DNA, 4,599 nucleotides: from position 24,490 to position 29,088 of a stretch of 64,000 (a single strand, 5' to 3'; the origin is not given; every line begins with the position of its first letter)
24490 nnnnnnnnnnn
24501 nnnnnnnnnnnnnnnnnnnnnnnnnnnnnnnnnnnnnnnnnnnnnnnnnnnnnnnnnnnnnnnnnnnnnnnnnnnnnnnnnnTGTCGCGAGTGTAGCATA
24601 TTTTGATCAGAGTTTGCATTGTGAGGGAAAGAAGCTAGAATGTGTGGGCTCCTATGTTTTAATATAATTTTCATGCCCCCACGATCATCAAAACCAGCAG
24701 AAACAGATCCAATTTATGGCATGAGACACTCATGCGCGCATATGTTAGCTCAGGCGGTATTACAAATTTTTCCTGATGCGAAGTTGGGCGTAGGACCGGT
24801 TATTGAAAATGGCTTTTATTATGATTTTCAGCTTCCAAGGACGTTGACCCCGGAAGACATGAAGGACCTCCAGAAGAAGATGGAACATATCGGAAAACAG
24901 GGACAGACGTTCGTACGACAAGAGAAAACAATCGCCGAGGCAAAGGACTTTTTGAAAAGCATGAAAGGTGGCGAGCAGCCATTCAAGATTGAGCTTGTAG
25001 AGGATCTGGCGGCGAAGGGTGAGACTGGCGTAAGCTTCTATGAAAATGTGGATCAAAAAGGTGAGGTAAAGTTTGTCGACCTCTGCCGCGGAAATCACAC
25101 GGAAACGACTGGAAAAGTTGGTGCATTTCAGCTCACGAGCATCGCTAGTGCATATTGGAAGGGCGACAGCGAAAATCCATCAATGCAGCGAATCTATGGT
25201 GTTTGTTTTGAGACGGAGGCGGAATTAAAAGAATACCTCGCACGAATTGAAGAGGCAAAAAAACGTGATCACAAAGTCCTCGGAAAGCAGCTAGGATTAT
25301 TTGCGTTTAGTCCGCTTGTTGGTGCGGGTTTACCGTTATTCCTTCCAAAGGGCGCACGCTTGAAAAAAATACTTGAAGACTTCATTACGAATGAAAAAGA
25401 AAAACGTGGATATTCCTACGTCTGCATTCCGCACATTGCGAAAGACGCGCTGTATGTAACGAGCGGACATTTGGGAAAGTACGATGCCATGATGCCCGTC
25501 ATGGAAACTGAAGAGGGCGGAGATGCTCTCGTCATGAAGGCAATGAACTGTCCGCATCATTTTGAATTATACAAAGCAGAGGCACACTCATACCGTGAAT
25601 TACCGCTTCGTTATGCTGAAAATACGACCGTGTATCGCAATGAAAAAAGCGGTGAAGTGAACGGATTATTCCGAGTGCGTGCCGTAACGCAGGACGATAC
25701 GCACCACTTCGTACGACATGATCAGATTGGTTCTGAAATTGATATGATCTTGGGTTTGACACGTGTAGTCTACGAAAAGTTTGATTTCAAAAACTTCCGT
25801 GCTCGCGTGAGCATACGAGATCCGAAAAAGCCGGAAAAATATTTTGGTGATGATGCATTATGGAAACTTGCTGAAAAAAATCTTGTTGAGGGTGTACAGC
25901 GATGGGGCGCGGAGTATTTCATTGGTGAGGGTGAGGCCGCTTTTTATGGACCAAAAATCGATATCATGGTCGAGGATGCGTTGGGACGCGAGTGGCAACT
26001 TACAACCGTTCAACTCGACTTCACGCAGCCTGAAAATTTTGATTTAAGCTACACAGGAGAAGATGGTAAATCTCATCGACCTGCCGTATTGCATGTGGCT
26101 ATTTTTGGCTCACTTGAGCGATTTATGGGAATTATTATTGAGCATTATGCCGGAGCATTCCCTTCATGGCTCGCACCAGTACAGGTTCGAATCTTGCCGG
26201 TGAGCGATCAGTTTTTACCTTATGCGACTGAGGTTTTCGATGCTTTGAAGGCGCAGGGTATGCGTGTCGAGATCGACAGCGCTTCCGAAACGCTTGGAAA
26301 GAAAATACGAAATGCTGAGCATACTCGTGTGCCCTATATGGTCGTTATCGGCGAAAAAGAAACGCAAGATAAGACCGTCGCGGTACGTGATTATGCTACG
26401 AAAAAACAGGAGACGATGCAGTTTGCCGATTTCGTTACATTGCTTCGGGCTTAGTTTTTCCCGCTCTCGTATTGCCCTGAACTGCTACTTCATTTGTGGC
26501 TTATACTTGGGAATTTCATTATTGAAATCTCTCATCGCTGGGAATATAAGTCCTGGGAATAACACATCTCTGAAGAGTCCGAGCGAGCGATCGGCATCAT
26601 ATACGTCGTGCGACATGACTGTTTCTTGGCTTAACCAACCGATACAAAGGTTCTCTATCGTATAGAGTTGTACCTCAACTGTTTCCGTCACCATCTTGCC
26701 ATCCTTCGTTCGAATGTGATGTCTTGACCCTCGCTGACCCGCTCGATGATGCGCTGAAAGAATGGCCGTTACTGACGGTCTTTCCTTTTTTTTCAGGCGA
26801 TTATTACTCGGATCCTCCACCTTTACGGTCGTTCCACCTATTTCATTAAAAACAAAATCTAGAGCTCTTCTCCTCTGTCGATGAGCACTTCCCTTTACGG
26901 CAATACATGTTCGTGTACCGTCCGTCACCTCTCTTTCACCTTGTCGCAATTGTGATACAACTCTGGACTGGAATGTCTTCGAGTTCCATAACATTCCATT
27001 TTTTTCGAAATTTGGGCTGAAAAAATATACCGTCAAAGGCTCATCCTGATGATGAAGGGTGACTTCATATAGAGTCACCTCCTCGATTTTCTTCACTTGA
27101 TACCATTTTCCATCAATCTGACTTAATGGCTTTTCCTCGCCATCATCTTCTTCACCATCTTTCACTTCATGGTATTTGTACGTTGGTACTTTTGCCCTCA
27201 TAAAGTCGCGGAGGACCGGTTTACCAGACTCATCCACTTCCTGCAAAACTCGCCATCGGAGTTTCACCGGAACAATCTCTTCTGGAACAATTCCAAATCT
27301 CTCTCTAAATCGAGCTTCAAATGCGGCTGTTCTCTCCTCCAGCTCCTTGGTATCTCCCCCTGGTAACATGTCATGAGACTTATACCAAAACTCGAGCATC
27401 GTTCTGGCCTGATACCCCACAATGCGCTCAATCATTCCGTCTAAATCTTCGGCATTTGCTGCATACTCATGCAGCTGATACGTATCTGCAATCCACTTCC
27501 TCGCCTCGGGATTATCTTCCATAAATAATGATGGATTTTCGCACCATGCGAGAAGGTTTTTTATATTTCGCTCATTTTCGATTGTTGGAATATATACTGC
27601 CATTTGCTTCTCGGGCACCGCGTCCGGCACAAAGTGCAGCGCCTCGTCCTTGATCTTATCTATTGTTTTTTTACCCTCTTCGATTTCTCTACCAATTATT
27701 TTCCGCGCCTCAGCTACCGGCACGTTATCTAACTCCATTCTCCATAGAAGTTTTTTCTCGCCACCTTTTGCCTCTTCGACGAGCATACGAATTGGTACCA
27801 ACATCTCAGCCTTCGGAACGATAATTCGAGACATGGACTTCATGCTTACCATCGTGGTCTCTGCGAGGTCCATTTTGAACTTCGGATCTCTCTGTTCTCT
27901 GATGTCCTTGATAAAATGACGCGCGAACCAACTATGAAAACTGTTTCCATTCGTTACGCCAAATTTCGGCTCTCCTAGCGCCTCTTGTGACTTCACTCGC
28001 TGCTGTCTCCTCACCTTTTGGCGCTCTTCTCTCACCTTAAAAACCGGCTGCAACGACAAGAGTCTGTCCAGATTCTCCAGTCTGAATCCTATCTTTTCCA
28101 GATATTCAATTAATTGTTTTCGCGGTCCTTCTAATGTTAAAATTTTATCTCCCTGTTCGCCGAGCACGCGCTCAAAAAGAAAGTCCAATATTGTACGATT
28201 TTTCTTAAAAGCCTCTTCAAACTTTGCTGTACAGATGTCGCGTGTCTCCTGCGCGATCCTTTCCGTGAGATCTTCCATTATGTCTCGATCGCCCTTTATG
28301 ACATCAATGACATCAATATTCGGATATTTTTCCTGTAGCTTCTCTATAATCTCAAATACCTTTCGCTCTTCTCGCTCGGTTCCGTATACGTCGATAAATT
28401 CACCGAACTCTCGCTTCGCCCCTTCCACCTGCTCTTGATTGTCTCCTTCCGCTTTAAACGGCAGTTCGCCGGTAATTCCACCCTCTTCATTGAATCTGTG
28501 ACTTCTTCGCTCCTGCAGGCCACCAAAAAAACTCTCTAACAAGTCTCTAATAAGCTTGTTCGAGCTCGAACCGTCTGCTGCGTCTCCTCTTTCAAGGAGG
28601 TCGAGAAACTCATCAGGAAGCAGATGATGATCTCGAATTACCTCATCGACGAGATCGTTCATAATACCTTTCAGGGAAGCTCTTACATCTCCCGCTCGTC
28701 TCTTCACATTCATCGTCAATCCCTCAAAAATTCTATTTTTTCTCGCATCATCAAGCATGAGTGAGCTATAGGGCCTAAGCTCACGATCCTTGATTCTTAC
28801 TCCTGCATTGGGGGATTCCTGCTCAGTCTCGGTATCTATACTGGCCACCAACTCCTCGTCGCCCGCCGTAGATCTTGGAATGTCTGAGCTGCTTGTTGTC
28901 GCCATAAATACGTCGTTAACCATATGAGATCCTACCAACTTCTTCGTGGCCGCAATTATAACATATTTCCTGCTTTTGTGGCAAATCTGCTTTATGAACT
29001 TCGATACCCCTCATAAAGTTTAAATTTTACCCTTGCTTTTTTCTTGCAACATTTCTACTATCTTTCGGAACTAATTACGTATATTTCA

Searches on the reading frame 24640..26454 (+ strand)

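Call 9: search_protein_families(library=pfam, proteins=[window:24640-26454:+], max_evalue=0.001)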
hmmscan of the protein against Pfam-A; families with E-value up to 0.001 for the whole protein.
window:24640-26454:+ (604 aa): 3 families
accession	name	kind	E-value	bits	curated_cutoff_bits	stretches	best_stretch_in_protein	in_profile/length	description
PF00587.30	tRNA-synt_2b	-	7.6e-39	134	29.3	1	291-503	5-179/179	tRNA synthetase class II core domain (G, H, P, S and T)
PF03129.25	HGTP_anticodon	-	1.3e-25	89.8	21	1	515-603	1-92/94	Anticodon binding domain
PF07973.19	tRNA_SAD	-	6e-11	42.6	24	1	144-186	9-44/44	Threonyl and Alanyl tRNA synthetase second additional domain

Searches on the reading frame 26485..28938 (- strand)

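Call 9: search_protein_families(library=pfam, proteins=[window:26485-28938:-], max_evalue=0.001)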
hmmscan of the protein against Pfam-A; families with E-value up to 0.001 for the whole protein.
window:26485-28938:- (817 aa): 0 families

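Call 14: search_protein_families(library=phrogs, proteins=[window:26485-28938:-], max_evalue=0.01)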
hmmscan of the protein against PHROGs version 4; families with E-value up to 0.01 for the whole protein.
window:26485-28938:- (817 aa): 1 family
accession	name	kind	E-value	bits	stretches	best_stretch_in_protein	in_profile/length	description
phrog_22867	-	unknown function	0.0033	17.4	1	166-233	31-95/360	-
